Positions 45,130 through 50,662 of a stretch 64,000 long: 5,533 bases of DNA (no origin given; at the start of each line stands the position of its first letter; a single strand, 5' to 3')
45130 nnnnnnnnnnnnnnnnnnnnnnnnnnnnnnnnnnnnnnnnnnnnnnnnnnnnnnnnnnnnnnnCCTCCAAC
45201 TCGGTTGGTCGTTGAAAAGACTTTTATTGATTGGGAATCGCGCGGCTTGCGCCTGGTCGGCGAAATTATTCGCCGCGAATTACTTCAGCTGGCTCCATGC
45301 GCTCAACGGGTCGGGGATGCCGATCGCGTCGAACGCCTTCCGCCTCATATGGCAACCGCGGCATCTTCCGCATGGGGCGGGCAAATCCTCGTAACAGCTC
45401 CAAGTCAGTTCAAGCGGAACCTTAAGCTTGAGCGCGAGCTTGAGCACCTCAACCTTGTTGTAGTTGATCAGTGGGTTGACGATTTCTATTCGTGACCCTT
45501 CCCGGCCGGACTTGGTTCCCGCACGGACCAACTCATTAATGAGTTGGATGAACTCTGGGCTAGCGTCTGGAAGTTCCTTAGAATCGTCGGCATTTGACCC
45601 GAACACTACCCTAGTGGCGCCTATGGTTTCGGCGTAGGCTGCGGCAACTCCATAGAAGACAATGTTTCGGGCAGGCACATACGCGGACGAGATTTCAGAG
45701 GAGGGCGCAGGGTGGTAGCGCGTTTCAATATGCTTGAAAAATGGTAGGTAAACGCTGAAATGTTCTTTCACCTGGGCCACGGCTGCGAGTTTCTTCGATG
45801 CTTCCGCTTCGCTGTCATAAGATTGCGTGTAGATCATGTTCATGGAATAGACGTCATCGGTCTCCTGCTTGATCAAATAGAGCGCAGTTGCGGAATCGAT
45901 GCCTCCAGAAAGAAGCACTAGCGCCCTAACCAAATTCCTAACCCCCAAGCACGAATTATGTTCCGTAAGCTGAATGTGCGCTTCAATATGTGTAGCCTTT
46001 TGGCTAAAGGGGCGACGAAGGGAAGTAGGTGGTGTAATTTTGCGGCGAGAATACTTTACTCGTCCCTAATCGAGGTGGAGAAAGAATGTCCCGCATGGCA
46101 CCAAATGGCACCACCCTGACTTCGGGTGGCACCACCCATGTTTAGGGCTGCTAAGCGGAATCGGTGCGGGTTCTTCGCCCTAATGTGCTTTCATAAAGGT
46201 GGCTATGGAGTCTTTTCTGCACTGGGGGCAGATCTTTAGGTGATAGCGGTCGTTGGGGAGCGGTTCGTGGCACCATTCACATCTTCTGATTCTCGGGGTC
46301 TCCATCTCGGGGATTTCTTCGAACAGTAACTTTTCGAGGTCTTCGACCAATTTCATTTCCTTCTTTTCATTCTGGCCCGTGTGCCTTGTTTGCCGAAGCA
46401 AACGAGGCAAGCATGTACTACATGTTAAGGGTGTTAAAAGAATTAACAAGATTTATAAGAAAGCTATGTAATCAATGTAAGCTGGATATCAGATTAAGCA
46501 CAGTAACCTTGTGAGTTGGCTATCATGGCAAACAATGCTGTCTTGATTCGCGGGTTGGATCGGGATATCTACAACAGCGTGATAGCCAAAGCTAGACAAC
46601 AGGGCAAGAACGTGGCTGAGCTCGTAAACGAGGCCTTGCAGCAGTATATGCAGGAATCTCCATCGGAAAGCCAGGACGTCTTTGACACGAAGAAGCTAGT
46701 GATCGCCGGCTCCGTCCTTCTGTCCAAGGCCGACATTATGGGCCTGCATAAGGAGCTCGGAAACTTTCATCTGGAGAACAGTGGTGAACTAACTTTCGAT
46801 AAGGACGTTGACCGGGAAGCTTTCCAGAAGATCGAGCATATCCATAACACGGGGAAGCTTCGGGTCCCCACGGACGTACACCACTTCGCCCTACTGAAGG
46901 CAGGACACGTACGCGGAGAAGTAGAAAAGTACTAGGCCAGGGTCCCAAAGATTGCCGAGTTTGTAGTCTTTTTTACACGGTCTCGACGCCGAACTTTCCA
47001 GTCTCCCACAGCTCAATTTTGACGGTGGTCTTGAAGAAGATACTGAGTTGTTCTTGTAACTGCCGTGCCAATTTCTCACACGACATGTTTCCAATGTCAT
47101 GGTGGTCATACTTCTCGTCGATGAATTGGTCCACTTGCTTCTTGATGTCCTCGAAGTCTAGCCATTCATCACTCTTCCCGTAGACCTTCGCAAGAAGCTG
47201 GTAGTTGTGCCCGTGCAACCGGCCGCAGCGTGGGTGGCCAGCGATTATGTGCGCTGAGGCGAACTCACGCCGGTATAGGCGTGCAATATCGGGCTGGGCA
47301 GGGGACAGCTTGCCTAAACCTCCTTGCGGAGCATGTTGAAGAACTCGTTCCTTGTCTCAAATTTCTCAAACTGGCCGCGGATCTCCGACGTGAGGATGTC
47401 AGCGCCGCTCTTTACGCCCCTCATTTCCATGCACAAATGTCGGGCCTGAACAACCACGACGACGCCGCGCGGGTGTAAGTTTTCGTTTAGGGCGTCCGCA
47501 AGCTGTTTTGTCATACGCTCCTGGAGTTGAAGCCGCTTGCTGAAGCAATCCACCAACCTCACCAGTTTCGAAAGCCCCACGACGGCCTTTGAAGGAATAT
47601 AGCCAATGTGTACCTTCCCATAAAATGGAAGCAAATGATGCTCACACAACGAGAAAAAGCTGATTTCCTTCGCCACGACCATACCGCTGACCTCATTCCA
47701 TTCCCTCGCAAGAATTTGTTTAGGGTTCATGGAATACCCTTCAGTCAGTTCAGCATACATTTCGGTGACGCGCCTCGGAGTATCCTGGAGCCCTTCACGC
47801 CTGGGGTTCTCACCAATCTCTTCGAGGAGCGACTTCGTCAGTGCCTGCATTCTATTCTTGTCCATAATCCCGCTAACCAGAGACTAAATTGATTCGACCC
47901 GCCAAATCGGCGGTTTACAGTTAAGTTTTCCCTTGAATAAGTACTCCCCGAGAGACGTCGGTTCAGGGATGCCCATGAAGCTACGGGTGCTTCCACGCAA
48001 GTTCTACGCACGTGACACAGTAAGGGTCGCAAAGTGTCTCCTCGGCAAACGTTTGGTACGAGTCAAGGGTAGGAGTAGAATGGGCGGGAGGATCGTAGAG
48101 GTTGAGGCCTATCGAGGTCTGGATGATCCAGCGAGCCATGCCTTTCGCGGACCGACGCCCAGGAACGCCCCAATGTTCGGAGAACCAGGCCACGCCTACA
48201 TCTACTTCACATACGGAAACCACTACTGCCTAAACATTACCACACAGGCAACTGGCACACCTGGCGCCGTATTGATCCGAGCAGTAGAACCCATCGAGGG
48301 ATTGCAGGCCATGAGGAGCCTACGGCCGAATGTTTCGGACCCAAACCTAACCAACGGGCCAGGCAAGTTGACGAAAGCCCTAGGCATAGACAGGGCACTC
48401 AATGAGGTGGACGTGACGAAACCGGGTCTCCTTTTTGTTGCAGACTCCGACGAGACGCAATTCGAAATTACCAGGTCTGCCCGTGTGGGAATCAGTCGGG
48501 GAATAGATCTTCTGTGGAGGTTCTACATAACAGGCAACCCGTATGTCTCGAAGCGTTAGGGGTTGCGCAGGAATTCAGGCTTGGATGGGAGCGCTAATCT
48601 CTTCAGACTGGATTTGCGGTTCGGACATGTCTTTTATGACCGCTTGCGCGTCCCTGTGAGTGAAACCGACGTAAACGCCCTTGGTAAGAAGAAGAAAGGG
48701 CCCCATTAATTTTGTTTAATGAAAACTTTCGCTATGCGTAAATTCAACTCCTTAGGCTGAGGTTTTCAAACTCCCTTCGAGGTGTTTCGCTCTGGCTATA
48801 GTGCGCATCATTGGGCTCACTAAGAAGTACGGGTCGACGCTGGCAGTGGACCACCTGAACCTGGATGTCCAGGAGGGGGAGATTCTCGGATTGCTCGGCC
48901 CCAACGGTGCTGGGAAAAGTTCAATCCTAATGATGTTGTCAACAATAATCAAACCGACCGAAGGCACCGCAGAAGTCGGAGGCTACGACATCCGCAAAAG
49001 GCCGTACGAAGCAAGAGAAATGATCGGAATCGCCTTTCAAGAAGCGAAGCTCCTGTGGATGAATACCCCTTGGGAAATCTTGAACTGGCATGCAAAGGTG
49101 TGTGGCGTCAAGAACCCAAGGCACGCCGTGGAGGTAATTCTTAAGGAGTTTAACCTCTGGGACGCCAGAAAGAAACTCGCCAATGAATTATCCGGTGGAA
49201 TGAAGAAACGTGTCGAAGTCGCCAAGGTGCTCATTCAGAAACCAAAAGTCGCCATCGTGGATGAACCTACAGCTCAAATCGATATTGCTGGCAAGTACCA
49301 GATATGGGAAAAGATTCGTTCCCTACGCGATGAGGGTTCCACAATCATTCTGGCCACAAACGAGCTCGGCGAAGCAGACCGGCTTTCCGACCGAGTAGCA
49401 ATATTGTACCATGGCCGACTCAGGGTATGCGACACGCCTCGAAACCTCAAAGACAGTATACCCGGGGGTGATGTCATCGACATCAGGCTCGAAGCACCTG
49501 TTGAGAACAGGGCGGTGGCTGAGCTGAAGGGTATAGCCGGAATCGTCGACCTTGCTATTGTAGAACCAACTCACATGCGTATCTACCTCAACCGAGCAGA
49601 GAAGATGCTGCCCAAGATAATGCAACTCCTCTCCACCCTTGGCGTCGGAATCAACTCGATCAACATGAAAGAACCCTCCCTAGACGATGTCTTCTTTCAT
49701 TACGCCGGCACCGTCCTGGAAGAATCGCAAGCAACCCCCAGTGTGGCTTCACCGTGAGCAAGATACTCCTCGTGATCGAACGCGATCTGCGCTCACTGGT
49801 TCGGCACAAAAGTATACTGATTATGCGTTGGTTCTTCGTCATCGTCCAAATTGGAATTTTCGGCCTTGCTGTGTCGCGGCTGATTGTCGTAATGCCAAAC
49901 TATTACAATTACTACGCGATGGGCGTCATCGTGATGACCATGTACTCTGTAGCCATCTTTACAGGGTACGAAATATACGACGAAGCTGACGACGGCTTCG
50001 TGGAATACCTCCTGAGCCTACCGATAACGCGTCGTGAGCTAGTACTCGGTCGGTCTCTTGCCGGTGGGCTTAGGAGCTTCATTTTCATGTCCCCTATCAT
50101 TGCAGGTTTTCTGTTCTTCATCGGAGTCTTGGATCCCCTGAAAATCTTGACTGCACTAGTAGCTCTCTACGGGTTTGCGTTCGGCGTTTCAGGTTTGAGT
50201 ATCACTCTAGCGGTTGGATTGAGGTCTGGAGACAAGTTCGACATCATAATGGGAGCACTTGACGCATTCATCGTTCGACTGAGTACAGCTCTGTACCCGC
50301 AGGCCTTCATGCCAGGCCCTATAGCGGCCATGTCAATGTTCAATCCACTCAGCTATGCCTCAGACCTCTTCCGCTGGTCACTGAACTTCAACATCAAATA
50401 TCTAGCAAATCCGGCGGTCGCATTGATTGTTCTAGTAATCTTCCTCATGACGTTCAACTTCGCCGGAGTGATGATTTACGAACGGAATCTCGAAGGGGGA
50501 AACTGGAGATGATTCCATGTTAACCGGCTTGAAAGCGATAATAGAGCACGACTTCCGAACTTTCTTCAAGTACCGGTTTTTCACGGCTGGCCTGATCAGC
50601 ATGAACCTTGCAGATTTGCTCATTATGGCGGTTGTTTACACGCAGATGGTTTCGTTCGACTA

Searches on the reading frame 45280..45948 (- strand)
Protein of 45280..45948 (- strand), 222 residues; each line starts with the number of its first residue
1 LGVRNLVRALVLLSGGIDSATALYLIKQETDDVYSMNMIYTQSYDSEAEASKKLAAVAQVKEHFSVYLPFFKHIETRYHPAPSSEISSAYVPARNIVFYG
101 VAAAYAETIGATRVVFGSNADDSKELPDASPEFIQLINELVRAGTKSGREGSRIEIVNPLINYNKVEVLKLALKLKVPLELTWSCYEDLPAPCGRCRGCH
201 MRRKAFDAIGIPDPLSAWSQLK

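Call 15: search_protein_families(library=pfam, proteins=[window:45280-45948:-], max_evalue=0.0001)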
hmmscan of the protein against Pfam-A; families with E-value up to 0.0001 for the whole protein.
window:45280-45948:- (222 aa): 4 families
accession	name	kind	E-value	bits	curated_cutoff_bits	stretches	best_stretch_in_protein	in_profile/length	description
PF06508.19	QueC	-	1.5e-51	175.4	22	1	8-209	1-209/210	Queuosine biosynthesis protein QueC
PF02568.20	ThiI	-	4.5e-07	30.1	20.5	0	8-119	5-117/197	Thiamine biosynthesis protein (ThiI)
PF01171.26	ATP_bind_3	-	2.3e-06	27.9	27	1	10-177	3-161/182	PP-loop family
PF03054.22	tRNA_Me_trans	-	3.4e-05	24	20.6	1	9-68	3-67/202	tRNA methyl transferase HUP domain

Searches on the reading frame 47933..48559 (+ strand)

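Call 45: search_protein_families(library=pfam, proteins=[window:47933-48559:+], max_evalue=0.001)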
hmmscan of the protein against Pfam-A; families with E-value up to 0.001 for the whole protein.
window:47933-48559:+ (208 aa): 1 family
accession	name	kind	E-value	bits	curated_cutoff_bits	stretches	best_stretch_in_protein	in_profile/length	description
PF02245.21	Pur_DNA_glyco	-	8.7e-69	230.9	27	1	23-203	1-181/181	Methylpurine-DNA glycosylase (MPG)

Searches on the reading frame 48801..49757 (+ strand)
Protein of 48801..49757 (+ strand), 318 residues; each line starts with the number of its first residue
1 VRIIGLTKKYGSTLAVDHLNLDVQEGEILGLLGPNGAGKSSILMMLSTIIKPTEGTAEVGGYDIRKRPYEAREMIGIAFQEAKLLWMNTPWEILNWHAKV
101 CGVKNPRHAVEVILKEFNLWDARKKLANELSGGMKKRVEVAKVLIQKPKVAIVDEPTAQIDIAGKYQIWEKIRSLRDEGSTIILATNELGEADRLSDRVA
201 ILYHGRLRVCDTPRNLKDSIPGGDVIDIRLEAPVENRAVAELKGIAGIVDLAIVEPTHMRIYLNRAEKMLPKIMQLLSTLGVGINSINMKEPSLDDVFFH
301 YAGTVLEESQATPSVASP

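Call 17: search_protein_families(library=pfam, proteins=[window:48801-49757:+], max_evalue=0.0001)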
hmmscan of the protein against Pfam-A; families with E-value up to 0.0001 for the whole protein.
window:48801-49757:+ (318 aa): 2 families
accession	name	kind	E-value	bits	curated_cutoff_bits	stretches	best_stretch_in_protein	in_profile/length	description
PF00005.33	ABC_tran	-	5.8e-31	108.4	25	1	17-158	2-137/137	ABC transporter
PF13732.12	DrrA1-3_C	-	1.1e-07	32.9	27.4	1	212-301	2-80/81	ATP-binding protein DrrA1-3-like, C-terminal domain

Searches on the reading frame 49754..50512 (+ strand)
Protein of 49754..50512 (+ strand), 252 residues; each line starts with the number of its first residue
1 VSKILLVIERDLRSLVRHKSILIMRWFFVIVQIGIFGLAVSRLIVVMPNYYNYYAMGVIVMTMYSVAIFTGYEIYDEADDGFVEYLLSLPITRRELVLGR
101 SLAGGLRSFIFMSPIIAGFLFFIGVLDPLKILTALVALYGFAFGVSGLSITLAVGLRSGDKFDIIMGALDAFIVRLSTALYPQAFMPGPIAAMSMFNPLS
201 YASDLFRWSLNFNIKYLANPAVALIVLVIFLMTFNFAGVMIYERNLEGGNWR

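Call 17: search_protein_families(library=pfam, proteins=[window:49754-50512:+], max_evalue=0.0001)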
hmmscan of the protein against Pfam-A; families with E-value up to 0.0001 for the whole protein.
window:49754-50512:+ (252 aa): 3 families
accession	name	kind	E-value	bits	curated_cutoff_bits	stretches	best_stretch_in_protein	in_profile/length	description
PF01061.29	ABC2_membrane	-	2.8e-15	56.9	26.9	1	4-209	3-209/211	ABC-2 type transporter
PF12698.13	ABC2_membrane_3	-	2.5e-09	37.1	31.6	1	49-234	159-341/347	ABC-2 family transporter protein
PF12679.13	ABC2_membrane_2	-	3.9e-08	33.3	27.2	1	62-152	81-165/283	ABC-2 family transporter protein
